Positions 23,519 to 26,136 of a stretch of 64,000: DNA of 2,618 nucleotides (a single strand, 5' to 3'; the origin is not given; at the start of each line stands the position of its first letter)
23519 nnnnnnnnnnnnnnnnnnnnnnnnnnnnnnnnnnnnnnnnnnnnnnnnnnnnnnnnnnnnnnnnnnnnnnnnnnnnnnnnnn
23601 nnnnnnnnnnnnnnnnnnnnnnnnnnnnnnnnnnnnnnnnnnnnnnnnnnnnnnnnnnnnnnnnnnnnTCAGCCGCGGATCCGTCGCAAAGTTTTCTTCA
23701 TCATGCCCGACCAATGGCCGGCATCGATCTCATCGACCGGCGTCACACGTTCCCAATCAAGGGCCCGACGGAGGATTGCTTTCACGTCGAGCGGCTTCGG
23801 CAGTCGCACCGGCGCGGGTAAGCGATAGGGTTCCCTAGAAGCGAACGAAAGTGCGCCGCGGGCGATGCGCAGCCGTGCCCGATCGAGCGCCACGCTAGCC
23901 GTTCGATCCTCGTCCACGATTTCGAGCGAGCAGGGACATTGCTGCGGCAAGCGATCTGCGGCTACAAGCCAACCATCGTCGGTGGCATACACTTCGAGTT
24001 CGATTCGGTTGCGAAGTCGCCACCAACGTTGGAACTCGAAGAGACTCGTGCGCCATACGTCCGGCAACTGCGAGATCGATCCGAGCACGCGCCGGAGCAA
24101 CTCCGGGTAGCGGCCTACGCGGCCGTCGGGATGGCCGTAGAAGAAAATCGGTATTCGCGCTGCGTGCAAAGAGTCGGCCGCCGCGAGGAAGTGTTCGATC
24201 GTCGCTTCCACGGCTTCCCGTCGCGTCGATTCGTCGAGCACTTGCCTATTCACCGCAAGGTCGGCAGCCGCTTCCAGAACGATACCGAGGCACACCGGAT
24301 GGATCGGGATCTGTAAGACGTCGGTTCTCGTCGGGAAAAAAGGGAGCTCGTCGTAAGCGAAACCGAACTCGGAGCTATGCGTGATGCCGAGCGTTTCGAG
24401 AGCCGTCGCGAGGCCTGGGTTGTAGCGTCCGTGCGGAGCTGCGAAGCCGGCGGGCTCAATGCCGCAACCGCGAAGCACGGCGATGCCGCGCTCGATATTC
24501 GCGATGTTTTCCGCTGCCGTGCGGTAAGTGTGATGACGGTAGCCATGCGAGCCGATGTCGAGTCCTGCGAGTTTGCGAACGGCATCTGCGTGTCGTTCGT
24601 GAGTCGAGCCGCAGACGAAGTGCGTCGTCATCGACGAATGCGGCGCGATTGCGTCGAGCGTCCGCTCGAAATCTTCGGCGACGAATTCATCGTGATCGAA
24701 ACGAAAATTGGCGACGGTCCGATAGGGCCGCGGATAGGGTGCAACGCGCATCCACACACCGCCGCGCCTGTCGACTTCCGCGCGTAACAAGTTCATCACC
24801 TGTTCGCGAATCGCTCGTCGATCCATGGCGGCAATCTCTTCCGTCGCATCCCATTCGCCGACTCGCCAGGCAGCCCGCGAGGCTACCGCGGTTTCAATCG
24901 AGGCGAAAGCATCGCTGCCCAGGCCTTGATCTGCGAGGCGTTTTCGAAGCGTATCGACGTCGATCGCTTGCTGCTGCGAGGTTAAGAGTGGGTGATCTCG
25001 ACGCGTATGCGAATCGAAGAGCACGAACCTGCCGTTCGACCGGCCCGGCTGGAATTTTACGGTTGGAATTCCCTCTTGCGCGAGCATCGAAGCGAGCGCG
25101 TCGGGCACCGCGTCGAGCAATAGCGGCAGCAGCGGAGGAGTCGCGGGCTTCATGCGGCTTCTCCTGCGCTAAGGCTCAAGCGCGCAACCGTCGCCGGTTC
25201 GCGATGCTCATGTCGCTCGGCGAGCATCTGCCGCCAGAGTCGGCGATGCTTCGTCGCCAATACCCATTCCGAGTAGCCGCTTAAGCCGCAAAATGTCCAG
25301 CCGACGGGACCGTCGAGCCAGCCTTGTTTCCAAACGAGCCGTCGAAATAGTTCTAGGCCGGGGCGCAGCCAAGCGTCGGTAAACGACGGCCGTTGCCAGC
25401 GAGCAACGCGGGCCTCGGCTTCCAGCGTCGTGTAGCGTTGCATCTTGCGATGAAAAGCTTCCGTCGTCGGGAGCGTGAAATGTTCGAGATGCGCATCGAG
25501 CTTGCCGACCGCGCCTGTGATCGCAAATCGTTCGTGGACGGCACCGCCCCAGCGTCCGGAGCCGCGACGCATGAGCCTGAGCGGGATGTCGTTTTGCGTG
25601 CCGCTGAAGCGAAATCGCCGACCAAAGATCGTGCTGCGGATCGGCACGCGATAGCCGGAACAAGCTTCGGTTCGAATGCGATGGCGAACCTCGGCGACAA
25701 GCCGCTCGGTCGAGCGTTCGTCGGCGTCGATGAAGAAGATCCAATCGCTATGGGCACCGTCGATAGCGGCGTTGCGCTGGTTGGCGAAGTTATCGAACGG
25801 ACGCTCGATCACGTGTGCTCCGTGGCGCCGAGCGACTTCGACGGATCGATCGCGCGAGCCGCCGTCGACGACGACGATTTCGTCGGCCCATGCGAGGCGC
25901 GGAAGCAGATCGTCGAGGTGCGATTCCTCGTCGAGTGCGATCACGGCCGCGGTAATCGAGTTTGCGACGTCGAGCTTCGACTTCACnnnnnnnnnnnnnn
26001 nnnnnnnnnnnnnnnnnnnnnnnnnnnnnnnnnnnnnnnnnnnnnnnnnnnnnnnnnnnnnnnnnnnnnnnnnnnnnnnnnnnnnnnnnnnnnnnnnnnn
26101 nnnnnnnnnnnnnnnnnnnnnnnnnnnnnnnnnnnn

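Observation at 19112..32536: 13-kb translationally coupled envelope-glycan operon mixing LPS-core-type, capsule-type and phospholipid-type enzymes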

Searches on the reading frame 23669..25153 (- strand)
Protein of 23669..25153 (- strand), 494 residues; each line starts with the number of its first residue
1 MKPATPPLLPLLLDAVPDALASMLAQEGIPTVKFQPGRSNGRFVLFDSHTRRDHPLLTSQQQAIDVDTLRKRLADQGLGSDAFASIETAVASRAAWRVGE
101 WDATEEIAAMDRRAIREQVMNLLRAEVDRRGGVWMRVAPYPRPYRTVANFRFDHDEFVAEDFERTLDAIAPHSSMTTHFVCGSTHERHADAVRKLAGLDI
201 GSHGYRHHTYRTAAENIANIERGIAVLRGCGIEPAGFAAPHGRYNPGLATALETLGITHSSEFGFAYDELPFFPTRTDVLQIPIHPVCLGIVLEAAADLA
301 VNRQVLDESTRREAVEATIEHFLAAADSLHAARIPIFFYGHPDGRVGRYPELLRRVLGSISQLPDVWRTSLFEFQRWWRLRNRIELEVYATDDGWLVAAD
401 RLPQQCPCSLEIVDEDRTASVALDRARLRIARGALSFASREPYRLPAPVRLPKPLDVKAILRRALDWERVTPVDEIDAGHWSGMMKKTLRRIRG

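Call 4: search_protein_families(library=pfam, proteins=[window:23669-25153:-], max_evalue=0.01)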
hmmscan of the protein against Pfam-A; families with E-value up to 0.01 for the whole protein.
window:23669-25153:- (494 aa): 2 families
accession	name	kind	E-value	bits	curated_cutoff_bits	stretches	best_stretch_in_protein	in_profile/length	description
PF01522.26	Polysacc_deac_1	-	1.7e-09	38.2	23.1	1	154-258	15-122/124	Polysaccharide deacetylase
PF10096.14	DUF2334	-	4.1e-06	27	26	1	196-263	65-146/203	Uncharacterized protein conserved in bacteria (DUF2334)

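Call 5: search_protein_families(library=ncbifam, proteins=[window:23669-25153:-], max_evalue=0.01)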
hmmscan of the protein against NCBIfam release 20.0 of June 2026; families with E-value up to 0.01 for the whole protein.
window:23669-25153:- (494 aa): 3 families
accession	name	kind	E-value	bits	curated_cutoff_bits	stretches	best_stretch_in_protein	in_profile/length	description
TIGR02764.1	spore_ybaN_pdaB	equivalog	1.7e-06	27.9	237.4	1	159-256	18-120/191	polysaccharide deacetylase family sporulation protein PdaB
TIGR03006.1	pepcterm_polyde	equivalog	3.9e-06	26.2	276.2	1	158-283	32-156/272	XrtA system polysaccharide deacetylase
TIGR03212.1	uraD_N-term-dom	equivalog_domain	0.0011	18.1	424.6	1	176-281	93-200/297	allantoinase PuuE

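Call 46: search_solved_structures(query=window:23669-25153:-, max_evalue=0.1)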
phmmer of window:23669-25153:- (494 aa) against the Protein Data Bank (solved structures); distinct sequences matched with E-value up to 0.1: 2.
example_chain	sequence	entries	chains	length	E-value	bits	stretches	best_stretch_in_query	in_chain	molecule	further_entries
7y51_A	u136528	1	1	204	0.00088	21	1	162-257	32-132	Predicted xylanase/chitin deacetylase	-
7fbw_A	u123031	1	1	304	0.0021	19.7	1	162-257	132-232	Predicted xylanase/chitin deacetylase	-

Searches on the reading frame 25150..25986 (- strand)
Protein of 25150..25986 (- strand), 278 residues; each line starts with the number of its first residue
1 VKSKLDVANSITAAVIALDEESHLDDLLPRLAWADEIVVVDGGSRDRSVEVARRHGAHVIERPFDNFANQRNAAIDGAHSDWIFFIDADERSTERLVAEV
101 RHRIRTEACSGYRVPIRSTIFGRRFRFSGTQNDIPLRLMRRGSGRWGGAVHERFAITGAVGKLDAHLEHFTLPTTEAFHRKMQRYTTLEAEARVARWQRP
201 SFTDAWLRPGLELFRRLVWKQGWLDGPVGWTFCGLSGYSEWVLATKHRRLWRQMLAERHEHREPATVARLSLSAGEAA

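Call 4: search_protein_families(library=pfam, proteins=[window:25150-25986:-], max_evalue=0.01)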
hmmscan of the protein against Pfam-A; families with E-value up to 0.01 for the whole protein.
window:25150-25986:- (278 aa): 2 families
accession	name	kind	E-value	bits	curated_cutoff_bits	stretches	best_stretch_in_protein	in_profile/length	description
PF00535.33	Glycos_transf_2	-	6.1e-14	52.7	23.3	1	34-119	23-118/168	Glycosyl transferase family 2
PF13704.12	Glyco_tranf_2_4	-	0.003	18.4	27.5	1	34-90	19-82/98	Glycosyl transferase family 2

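Call 5: search_protein_families(library=ncbifam, proteins=[window:25150-25986:-], max_evalue=0.01)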
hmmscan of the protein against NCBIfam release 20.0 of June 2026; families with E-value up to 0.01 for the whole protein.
window:25150-25986:- (278 aa): 9 families
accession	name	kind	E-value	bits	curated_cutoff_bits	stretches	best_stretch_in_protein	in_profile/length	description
TIGR04283.1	glyco_like_mftF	equivalog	2.2e-14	53.6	182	1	17-128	7-123/221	TIGR04283 family arsenosugar biosynthesis glycosyltransferase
TIGR04195.1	S_glycosyl_SunS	equivalog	1.5e-08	33.9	350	1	9-94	57-146/421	SunS family peptide S-glycosyltransferase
NF010496.0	PRK13915.1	equivalog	9.3e-06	24.9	262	1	30-63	60-92/307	glucosyl-3-phosphoglycerate synthase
TIGR04182.1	glyco_TIGR04182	equivalog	1.1e-05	24.9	325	1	17-92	8-85/293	S-layer glycoprotein N-glycosyltransferase AglJ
NF041391.1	DPhHxTase_Halo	equivalog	1.4e-05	24.2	375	1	35-91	25-80/213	dolichyl-phosphate hexose transferase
NF041875.1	EPS_EpsD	equivalog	0.0002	20.9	370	1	36-100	32-100/325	exopolysaccharide biosynthesis glycosyltransferase EpsD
NF007482.0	PRK10073.1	equivalog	0.00031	19.9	423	1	33-93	34-99/334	glycosyltransferase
NF058614.1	PPMAGASynPpgS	equivalog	0.00034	20.1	370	1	33-65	25-57/226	polyprenyl-phospho-N-acetylgalactosaminyl synthase PpgS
NF038302.1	EPS_HpsE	equivalog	0.0021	17.1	300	1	31-100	32-107/307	hormogonium polysaccharide biosynthesis glycosyltransferase HpsE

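Call 27: search_solved_structures(query=window:25150-25986:-, max_evalue=0.01)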
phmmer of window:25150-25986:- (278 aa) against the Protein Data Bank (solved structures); distinct sequences matched with E-value up to 0.01: 4.
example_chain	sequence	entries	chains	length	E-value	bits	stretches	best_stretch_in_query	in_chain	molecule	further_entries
22ao_A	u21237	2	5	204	2.5e-09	40.3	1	10-156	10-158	GmaR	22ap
7msk_A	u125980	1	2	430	2.3e-05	27.3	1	10-91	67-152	Glyco_trans_2-like domain-containing protein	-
7msp_A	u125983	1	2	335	0.0004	23.2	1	10-93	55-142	SPbeta prophage-derived glycosyltransferase SunS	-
7msn_A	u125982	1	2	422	0.0006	22.7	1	10-93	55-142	SPbeta prophage-derived glycosyltransferase SunS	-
